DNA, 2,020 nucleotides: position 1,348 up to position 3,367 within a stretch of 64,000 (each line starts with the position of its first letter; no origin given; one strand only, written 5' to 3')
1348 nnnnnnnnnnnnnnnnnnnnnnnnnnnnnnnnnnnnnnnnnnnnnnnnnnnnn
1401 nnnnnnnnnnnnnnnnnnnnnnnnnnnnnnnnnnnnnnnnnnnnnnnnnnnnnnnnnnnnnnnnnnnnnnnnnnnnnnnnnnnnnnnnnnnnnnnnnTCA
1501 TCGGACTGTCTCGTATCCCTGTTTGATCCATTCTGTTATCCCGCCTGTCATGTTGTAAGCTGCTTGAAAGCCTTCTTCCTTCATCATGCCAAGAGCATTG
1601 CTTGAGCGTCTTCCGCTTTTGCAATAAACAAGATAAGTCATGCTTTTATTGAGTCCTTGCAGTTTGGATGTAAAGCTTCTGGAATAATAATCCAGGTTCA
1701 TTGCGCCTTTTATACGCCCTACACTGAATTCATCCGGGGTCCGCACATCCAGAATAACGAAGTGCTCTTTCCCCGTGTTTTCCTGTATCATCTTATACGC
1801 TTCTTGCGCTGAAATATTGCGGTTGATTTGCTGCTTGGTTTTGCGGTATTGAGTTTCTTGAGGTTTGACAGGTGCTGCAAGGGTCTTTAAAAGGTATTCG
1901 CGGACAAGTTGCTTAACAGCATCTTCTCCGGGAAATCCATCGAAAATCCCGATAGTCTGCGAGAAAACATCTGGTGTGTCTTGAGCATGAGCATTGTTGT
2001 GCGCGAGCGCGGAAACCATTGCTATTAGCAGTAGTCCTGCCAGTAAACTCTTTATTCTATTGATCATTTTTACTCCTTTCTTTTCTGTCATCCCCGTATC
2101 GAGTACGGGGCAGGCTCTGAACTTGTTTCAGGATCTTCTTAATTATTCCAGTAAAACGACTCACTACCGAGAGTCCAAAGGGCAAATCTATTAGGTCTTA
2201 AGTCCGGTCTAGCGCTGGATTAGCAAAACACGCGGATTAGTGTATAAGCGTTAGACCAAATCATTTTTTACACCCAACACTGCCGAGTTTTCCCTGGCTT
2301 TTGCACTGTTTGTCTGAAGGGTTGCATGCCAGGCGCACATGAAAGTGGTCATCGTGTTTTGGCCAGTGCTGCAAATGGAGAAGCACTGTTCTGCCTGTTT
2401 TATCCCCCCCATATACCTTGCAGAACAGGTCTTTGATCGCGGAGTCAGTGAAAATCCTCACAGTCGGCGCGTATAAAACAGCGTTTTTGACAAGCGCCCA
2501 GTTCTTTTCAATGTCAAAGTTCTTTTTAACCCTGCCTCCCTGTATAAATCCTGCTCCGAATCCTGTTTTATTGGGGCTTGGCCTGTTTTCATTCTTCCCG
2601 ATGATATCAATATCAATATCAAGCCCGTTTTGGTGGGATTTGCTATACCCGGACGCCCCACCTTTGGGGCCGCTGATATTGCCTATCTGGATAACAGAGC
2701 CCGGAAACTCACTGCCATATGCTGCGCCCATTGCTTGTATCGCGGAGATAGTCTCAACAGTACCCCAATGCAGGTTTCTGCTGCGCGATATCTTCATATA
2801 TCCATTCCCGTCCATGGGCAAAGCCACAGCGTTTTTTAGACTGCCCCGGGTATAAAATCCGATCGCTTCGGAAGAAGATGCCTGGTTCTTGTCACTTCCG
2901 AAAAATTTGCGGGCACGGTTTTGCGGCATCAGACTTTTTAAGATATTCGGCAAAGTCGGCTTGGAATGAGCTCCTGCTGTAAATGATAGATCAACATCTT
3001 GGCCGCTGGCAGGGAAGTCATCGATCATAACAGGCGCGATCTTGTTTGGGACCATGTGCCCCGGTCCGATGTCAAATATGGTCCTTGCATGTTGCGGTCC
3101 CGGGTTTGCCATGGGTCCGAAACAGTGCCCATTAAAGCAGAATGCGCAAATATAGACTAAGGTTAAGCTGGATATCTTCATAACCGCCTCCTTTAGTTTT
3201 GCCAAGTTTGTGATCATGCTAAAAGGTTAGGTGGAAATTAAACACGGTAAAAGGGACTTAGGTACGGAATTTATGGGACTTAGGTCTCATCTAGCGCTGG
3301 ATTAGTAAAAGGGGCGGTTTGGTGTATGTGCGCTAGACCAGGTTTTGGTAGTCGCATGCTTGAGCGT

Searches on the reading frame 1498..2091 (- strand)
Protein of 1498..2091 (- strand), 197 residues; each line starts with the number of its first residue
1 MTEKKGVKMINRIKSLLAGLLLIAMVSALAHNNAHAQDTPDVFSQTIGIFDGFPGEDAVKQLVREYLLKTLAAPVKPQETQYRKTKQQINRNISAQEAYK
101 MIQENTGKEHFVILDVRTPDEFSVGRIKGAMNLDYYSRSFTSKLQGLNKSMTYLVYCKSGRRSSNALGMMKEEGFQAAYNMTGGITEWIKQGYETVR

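Call 41: search_protein_families(library=ncbifam, proteins=[window:1498-2091:-], max_evalue=0.00001)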
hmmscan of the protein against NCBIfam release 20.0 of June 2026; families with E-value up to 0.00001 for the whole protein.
window:1498-2091:- (197 aa): 9 families
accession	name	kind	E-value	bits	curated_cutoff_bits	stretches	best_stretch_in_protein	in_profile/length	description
NF045521.1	rhoda_near_glyco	subfamily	3.4e-17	62.6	145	1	89-195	9-115/144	rhodanese homology domain-containing protein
NF005902.0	PRK07878.1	equivalog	1.5e-15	57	647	1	89-191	285-384/392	adenylyltransferase/sulfurtransferase MoeZ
NF005646.0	PRK07411.1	equivalog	3e-14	52.9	633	1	83-191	274-382/390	molybdopterin-synthase adenylyltransferase MoeB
NF006444.0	PRK08762.1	equivalog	3.8e-14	52.1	449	1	82-195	7-114/387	molybdopterin-synthase adenylyltransferase MoeB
NF041203.1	rhodanese_LYCAU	equivalog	2.6e-11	43.3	115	1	101-195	27-123/126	rhodanese-related (seleno)protein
NF001133.1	PRK00142.1-1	equivalog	4.3e-11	42.8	170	1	84-191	99-206/229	oxygen-dependent tRNA uridine(34) hydroxylase TrhO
NF001195.0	PRK00162.1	equivalog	1.2e-09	38.4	102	1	91-194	5-102/108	thiosulfate sulfurtransferase GlpE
NF007627.0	PRK10287.1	equivalog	3e-08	33.8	102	1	114-185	24-94/104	thiosulfate sulfurtransferase PspE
TIGR02981.1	phageshock_pspE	exception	3.1e-07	30.6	126.3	1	114-185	22-92/101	thiosulfate sulfurtransferase PspE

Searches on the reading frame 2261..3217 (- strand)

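Call 10: search_protein_families(library=pfam, proteins=[window:2261-3217:-], max_evalue=0.00001)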
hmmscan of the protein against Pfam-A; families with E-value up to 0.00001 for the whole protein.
window:2261-3217:- (318 aa): 1 family
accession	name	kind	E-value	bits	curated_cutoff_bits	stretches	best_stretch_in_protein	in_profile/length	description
PF03411.18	Peptidase_M74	-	4.9e-34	118.4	25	1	118-312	1-199/240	Penicillin-insensitive murein endopeptidase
